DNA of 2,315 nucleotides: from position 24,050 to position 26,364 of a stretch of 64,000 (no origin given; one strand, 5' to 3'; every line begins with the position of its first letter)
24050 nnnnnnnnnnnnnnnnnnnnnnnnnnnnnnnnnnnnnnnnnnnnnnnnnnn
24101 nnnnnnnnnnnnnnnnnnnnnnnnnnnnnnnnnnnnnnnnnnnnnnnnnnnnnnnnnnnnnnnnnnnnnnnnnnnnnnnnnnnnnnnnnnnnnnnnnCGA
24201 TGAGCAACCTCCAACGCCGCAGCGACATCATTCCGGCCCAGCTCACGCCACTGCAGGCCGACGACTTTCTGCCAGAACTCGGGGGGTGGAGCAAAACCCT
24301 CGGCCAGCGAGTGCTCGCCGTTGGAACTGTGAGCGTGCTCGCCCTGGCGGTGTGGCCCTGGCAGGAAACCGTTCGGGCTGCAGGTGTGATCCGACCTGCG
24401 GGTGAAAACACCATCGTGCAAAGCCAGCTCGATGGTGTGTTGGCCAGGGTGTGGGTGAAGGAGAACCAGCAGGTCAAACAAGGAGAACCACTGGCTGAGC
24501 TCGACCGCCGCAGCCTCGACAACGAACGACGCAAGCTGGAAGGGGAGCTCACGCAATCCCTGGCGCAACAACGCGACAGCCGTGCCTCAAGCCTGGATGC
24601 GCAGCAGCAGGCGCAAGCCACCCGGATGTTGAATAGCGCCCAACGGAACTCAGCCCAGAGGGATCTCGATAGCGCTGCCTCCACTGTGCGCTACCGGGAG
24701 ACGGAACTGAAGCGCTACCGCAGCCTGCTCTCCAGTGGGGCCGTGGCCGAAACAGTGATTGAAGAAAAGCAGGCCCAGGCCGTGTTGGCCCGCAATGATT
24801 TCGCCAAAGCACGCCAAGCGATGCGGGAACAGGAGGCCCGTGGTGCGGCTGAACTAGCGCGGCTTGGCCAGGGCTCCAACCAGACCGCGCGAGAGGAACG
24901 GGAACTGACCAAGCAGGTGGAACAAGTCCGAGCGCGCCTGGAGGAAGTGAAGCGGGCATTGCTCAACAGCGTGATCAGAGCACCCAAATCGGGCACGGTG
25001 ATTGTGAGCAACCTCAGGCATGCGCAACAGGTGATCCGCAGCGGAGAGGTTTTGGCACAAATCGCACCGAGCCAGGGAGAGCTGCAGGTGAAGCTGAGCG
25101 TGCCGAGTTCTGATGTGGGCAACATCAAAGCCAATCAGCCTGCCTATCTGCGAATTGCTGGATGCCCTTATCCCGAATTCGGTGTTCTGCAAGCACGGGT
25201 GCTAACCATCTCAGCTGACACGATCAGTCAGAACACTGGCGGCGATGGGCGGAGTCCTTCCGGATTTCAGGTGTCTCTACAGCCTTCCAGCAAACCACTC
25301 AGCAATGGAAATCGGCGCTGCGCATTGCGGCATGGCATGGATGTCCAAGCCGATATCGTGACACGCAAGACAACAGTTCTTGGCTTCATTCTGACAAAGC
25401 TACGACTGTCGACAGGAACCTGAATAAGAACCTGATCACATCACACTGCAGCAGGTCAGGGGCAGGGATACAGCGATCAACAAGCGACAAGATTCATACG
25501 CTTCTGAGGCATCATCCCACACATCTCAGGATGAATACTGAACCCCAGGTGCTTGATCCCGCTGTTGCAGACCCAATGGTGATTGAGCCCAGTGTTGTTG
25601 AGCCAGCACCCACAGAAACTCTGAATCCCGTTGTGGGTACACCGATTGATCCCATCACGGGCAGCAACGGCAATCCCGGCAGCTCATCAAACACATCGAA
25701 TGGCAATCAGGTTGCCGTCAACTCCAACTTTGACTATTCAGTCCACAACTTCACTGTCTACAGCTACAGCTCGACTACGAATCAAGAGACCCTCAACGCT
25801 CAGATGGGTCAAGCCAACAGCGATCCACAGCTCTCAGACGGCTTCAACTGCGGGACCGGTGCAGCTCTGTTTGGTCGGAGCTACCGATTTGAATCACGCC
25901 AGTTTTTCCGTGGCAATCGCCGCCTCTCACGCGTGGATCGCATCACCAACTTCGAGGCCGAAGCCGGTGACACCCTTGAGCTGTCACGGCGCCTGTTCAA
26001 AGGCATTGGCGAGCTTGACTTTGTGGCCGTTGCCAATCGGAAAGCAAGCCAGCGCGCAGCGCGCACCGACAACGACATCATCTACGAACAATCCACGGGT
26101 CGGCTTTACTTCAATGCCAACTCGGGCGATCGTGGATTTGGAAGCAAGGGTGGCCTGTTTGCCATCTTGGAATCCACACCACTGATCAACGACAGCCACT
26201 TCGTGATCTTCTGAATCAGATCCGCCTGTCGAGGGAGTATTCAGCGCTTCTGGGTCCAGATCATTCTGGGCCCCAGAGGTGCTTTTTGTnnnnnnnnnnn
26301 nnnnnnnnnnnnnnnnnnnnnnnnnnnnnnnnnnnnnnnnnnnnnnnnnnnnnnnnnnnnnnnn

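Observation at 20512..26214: Three Cys-free double-glycine peptides plus PCAT/HlyD and an RTX-tail protein: candidate secreted matrix/amyloid (EbfG-like) or new bacteriocin system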

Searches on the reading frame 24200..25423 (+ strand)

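Call 3: search_protein_families(library=ncbifam, proteins=[window:24200-25423:+], max_evalue=0.01)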
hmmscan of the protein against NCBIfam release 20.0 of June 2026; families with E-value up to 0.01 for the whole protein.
window:24200-25423:+ (407 aa): 13 families
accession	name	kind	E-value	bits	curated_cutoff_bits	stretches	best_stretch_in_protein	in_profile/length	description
TIGR01843.1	type_I_hlyD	subfamily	3.7e-43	148.1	208.65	2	121-401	130-411/422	HlyD family type I secretion periplasmic adaptor subunit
TIGR01730.1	RND_mfp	subfamily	5.2e-19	68.4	94.9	2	44-130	1-86/322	efflux RND transporter periplasmic adaptor subunit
TIGR00998.1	8a0101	subfamily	4.5e-18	65.3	390.8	1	68-319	40-265/334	EmrA/EmrK family multidrug efflux transporter periplasmic adaptor subunit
TIGR02971.1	heterocyst_DevB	subfamily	6e-14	52.2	129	1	58-328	1-273/327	ABC exporter membrane fusion protein, DevB family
TIGR01000.1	bacteriocin_acc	subfamily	3.5e-12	45.9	258.85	2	188-342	247-404/457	bacteriocin secretion accessory protein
TIGR03794.1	NHLM_micro_HlyD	equivalog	1.2e-10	40.9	156.2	1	46-338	30-337/421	NHLP bacteriocin system secretion protein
NF007785.0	PRK10476.1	equivalog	6.4e-06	25.2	376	1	70-278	48-230/347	multidrug transporter subunit MdtN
NF008606.0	PRK11578.1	equivalog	8.5e-06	25.1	342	1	189-327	122-255/371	macrolide transporter subunit MacA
NF008589.1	PRK11556.1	equivalog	1.1e-05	24.6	391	1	67-173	81-179/392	MdtA/MuxA family multidrug efflux RND transporter periplasmic adaptor subunit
NF002939.0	PRK03598.1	equivalog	5.1e-05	22.6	393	1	77-283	51-230/332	secretion protein HlyD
NF011715.0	PRK15136.1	equivalog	0.00022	20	563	1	67-157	58-144/390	multidrug efflux MFS transporter periplasmic adaptor subunit EmrA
NF045904.1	RND-peri-MexE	equivalog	0.00089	18.2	714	1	45-143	42-138/390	multidrug efflux RND transporter periplasmic adaptor subunit MexE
NF038010.1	ABC_adapt_DarC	equivalog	0.0016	17.2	450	0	146-288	134-261/417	darobactin export ABC transporter periplasmic adaptor subunit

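Call 4: search_protein_families(library=pfam, proteins=[window:24200-25423:+], max_evalue=0.01)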
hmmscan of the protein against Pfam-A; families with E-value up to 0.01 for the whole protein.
window:24200-25423:+ (407 aa): 3 families
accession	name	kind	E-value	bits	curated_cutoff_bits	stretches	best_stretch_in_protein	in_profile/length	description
PF13437.12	HlyD_3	-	5.7e-16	59.6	22.2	1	258-361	1-94/106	HlyD family secretion protein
PF13533.13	Biotin_lipoyl_2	-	5.3e-09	36.1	29.8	1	73-102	3-32/32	Biotin-lipoyl like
PF00364.28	Biotin_lipoyl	-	0.00097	19.4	22.1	0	71-101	43-73/73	Biotin-requiring enzyme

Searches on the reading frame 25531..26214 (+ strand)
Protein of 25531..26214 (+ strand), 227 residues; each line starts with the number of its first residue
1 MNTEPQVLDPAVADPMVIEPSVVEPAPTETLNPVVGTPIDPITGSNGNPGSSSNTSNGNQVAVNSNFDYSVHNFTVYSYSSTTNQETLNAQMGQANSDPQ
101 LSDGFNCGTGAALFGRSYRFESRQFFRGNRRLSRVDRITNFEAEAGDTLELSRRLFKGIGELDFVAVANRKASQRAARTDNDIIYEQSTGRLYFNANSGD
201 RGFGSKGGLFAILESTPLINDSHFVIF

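Call 3: search_protein_families(library=ncbifam, proteins=[window:25531-26214:+], max_evalue=0.01)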
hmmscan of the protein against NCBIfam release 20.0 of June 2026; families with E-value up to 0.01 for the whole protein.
window:25531-26214:+ (227 aa): 0 families

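Call 4: search_protein_families(library=pfam, proteins=[window:25531-26214:+], max_evalue=0.01)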
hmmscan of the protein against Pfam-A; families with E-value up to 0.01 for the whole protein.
window:25531-26214:+ (227 aa): 0 families

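Call 26: find_homologous_proteins(query=window:25531-26214:+, max_evalue=0.001)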
Query window:25531-26214:+ (227 aa): 98 proteins with E <= 0.001 among 359 candidates.
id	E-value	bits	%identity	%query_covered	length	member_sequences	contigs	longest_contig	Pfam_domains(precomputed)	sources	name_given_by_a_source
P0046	8.1e-139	479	96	100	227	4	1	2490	-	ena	-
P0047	1.3e-138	478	96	100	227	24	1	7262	-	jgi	jgi:hypothetical protein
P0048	2.1e-135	468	95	100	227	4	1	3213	-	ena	-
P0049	2.3e-129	448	90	100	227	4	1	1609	-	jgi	jgi:hypothetical protein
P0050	4.0e-128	444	89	100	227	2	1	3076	-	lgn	-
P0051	1.6e-127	442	89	100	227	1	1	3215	-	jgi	jgi:hypothetical protein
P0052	2.7e-126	438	88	100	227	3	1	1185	-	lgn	-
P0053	1.6e-121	422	86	100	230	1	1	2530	-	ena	-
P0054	1.0e-120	420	86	100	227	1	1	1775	-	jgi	jgi:hypothetical protein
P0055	2.5e-120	418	85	100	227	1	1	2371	-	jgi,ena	-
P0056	8.8e-120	417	85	100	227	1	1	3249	-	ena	-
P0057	7.5e-119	414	90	93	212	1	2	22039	-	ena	-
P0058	1.7e-118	412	90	93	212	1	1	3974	-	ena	-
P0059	1.0e-117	410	89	93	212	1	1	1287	-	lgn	-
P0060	2.7e-117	409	89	93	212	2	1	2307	-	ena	-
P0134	1.7e-36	144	45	90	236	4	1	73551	-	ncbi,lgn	-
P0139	3.2e-32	130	56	49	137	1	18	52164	-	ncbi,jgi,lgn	jgi:Ca2+-binding RTX toxin-like protein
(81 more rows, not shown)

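Call 27: find_encoding_contigs(protein=P0134, flank=10000, max_places=2)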
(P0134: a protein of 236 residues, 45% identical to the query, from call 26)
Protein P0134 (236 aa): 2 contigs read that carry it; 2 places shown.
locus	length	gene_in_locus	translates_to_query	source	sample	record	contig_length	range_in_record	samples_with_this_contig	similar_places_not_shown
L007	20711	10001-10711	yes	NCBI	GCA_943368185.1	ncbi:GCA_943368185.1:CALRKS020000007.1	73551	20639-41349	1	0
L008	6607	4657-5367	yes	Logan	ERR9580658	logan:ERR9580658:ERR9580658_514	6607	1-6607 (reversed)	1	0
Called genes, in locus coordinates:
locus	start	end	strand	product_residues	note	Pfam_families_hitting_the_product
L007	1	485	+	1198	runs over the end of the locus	PF01855:POR_N, PF17147:PFOR_II, PF01558:POR, PF10371:EKR, PF12837:Fer4_6, PF12838:Fer4_7, PF13484:Fer4_16, PF02775:TPP_enzyme_C, +6 more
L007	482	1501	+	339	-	PF01180:DHO_dh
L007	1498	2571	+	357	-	PF01924:HypD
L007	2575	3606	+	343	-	PF00586:AIRS, PF02769:AIRS_C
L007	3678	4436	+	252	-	-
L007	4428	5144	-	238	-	PF02535:Zip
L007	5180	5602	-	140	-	-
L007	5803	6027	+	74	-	-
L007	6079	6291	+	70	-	-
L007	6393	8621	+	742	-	PF03412:Peptidase_C39, PF00664:ABC_membrane, PF00005:ABC_tran, PF02463:SMC_N (faint)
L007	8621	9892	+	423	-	PF25917:BSH_RND (weak), PF26002:Beta-barrel_AprE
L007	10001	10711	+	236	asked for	-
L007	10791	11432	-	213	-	-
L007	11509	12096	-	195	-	PF00196:GerE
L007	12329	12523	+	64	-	PF07878:RHH_5 (weak)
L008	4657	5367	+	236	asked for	-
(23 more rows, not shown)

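Call 28: find_encoding_contigs(protein=P0139, flank=8000, max_places=2)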
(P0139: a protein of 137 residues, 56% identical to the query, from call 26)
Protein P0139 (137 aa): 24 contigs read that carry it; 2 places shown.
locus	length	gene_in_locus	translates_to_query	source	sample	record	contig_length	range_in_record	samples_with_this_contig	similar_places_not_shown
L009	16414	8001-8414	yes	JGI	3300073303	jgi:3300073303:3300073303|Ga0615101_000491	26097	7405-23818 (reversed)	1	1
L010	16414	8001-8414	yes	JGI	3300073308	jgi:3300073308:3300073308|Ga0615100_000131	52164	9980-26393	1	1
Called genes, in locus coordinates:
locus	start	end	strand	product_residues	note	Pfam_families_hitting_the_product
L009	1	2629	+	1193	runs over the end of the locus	PF01855:POR_N, PF17147:PFOR_II, PF01558:POR, PF10371:EKR, PF12837:Fer4_6, PF12838:Fer4_7, PF13484:Fer4_16, PF02775:TPP_enzyme_C, +4 more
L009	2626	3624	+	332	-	PF01180:DHO_dh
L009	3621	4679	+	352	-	PF01924:HypD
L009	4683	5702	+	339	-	PF00586:AIRS, PF02769:AIRS_C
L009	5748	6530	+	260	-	-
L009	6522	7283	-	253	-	PF02535:Zip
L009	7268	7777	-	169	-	-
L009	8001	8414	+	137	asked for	-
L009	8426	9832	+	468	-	PF18604:PreAtp-grasp (weak), PF24923:ATP-grasp_IQCH (weak)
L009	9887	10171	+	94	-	-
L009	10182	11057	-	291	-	PF03466:LysR_substrate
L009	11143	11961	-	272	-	PF02358:Trehalose_PPase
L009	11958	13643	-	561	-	PF00128:Alpha-amylase, PF16657:Malt_amylase_C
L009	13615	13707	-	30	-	-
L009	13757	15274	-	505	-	PF00982:Glyco_transf_20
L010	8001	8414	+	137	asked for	-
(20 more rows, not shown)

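Call 35: search_solved_structures(query=A4, max_evalue=10, show_alignments=3)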
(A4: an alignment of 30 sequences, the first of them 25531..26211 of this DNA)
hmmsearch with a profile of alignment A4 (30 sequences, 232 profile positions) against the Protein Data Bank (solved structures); distinct sequences matched with E-value up to 10: 0.

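Call 36: search_protein_families(library=pfam, proteins=[window:25531-26214:+], max_evalue=10)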
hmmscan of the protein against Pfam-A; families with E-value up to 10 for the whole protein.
window:25531-26214:+ (227 aa): 0 families

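Call 47: predict_structure(alignment_id=A4)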
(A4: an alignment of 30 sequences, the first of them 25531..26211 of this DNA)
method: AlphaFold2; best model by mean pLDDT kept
length: 227 residues; sequences in the alignment: 30
mean_pLDDT: 52.3   pTM: 0.42
mean pLDDT of the five models: 52.3, 50.7, 47.5, 45.0, 43.7
residues with pLDDT >= 90: 0; 70-90: 61; 50-70: 40; < 50: 126
segments of 3 or more residues with pLDDT < 50: 1-113, 127-132, 201-206
pLDDT, mean of each block of 10 residues (from residue 1): 41 39 40 39 37 40 38 32 30 30 31 63 53 61 77 62 79 78 80 67 52 65 74
secondary structure, 60 per line:
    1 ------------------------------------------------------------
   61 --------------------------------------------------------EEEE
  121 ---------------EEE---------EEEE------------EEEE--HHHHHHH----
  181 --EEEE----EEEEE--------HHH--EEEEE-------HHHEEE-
elements in order: E117-120 E136-138 E148-151 E164-167 H170-176 E183-186 E191-195 E209-213 E224-226

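Call 51: fold_search(model_id=the predicted structure, library=pdb)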
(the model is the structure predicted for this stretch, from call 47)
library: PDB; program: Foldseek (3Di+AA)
matches with E <= 10: 133; with E <= 0.001: 0
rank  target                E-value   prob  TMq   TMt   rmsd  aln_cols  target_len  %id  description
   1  5df6_A                4.9e-01  0.16  0.15  0.16   5.0        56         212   18  Crystal structure of PTPN11 tandem SH2 domains in complex with a TXNIP peptide (released 2015-09-23)
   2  1x27_B                5.2e-01  0.11  0.13  0.16   6.2        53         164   21  Crystal Structure of Lck SH2-SH3 with SH2 binding site of p130Cas (released 2006-02-07)
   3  9bnc_B                8.2e-01  0.60  0.16  0.56   2.3        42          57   19  Collagen XVIII trimerization domain with introduced inter-chain disulfide bond, E31C-V37C (released 2025-08-27)
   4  9bnc_A                9.3e-01  0.33  0.17  0.56   4.7        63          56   13  Collagen XVIII trimerization domain with introduced inter-chain disulfide bond, E31C-V37C (released 2025-08-27)
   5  5i6v_A                1.1e+00  0.11  0.13  0.07   4.2        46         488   17  Structure of F285S, a Cancer-Associated Mutation of the Oncogenic Phosphatase SHP2 (released 2016-04-13)
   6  9i05_Xo               1.1e+00  0.06  0.12  0.06   8.6        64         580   19  Cryo-EM structure of the large subunit of the mitochondrial ribosome from Toxoplasma gondii (released 2025-06-11)
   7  2p25                  1.1e+00  0.05  0.11  0.17   7.9        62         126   10  The crystal structure of the glyoxalase family protein from Enterococcus faecalis (released 2007-04-03)
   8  9g6k_LL               1.1e+00  0.05  0.13  0.06   9.1        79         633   14  LSU structure derived from the LSU sample of the mitoribosome from T. gondii. (released 2024-12-11)
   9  8s0o_A                1.2e+00  0.10  0.13  0.07   4.4        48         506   10  A fragment-based inhibitor of SHP2 (released 2024-03-20)
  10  6wf6_A                1.4e+00  0.04  0.11  0.15   8.5        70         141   10  Streptomyces coelicolor methylmalonyl-CoA epimerase (released 2020-07-08)
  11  8s0p_B                1.5e+00  0.09  0.15  0.08   5.1        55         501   16  A fragment-based inhibitor of SHP2 (released 2024-03-20)
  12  8s0k_B                1.5e+00  0.09  0.15  0.08   4.9        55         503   16  A fragment-based inhibitor of SHP2 (released 2024-03-20)
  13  3vi1_A                1.6e+00  0.14  0.23  0.12   4.4        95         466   15  Crystal structure of Pseudomonas aerginosa alkaline protease complexed with Substance P(1-6) (released 2012-09-19)
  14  5aul_A                1.6e+00  0.08  0.16  0.28   5.9        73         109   11  PI3K p85 C-terminal SH2 domain/CD28-derived peptide complex (released 2016-05-25)
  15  4lud_B                1.7e+00  0.08  0.12  0.08   5.1        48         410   19  Crystal Structure of HCK in complex with the fluorescent compound SKF86002 (released 2014-02-12)
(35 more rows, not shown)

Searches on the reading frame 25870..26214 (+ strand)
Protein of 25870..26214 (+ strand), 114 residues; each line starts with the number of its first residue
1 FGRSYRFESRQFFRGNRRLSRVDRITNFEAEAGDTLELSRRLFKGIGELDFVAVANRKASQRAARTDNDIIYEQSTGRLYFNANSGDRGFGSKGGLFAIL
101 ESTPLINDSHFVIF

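Call 36: search_protein_families(library=pfam, proteins=[window:25870-26214:+], max_evalue=10)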
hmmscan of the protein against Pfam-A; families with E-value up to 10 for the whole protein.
window:25870-26214:+ (114 aa): 0 families

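Call 64: search_protein_representatives(alignment_id=A6)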
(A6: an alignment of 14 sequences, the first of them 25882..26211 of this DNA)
Query: 14 sequences, 110 profile positions. Proteins with E-value up to 0.001 (for the whole library): 2113; up to 1e-10: 507; up to 1e-30: 22. The best 150 are listed.
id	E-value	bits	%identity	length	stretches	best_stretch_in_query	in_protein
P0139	4.3e-48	178.1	-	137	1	1-110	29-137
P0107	1.5e-47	176.4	-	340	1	1-110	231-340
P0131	9.8e-47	173.7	-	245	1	1-110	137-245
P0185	1.5e-46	173.1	-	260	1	1-110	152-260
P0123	4.4e-46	171.7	-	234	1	1-110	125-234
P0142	8.0e-44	164.4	-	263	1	1-110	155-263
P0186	9.5e-42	157.7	-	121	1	1-109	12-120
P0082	1.5e-41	157.1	-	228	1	1-110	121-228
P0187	1.3e-39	150.9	-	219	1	1-110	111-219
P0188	1.7e-36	140.8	-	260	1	1-110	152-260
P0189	4.7e-36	139.4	-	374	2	14-108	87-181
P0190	5.6e-36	139.1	-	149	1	1-110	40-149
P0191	1.1e-35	138.1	-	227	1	1-110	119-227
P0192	3.2e-34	133.5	-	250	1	2-110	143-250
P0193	8.8e-34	132.0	-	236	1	1-110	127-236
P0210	4.3e-21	91.2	-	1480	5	9-109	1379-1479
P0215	1.9e-20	89.2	-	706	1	14-110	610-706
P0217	4.1e-20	88.1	-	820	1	14-110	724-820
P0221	1.8e-19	86.0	-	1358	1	15-109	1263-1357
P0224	5.7e-19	84.4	-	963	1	15-109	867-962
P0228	9.4e-19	83.7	-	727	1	15-109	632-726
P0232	1.5e-18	83.0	-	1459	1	14-110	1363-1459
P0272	2.5e-16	75.8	-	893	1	15-110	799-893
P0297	1.4e-15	73.5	-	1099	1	14-110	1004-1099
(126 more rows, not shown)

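Call 65: search_protein_families(library=pfam, proteins=[P0210, P0221, P0232, P0215, P0217, P0224, P0228, P0272, P0297], max_evalue=0.001)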
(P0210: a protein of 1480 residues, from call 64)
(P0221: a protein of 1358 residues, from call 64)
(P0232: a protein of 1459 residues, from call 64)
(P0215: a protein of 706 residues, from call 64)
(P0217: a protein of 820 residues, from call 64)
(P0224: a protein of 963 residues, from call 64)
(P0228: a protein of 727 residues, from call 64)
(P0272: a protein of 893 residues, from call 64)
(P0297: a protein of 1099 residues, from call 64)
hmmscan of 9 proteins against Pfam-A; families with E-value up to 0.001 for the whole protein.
P0210 (1480 aa): 1 family
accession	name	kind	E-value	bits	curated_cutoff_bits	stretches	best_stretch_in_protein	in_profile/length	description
PF00353.25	HemolysinCabind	-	1.8e-76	251.9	23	12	273-307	2-36/36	RTX calcium-binding nonapeptide repeat (4 copies)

P0221 (1358 aa): 0 families

P0232 (1459 aa): 0 families

P0215 (706 aa): 0 families

P0217 (820 aa): 1 family
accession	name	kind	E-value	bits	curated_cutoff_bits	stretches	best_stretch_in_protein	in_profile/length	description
PF00028.23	Cadherin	-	6.3e-05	23.7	28.8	0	189-256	28-92/93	Cadherin domain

P0224 (963 aa): 1 family
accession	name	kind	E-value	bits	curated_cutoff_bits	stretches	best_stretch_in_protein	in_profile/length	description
PF00028.23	Cadherin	-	0.00068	20.4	28.8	0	246-315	26-92/93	Cadherin domain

P0228 (727 aa): 0 families

P0272 (893 aa): 3 families
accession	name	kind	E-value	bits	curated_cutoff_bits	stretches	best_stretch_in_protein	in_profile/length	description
PF13306.12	LRR_5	-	2.6e-73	244.3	27.7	3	462-564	15-119/127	BspA type Leucine rich repeat region (6 copies)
PF00028.23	Cadherin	-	3.6e-09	37.4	28.8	1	256-342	3-90/93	Cadherin domain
PF05725.18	FNIP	-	1.9e-06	28.4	21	0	523-560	2-39/44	FNIP Repeat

P0297 (1099 aa): 4 families
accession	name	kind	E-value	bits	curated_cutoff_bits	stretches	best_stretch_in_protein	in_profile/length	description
PF06739.17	SBBP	-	3.7e-40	136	20.5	7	517-551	1-37/38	Beta-propeller repeat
PF07867.16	DUF1654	-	4.5e-21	74.8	27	0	276-317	24-65/70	Protein of unknown function (DUF1654)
PF00028.23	Cadherin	-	1.6e-14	54.5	28.8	2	639-712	4-78/93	Cadherin domain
PF10988.14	DUF2807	-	0.00083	19.6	24.2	0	661-747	18-104/181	Putative auto-transporter adhesin, head GIN domain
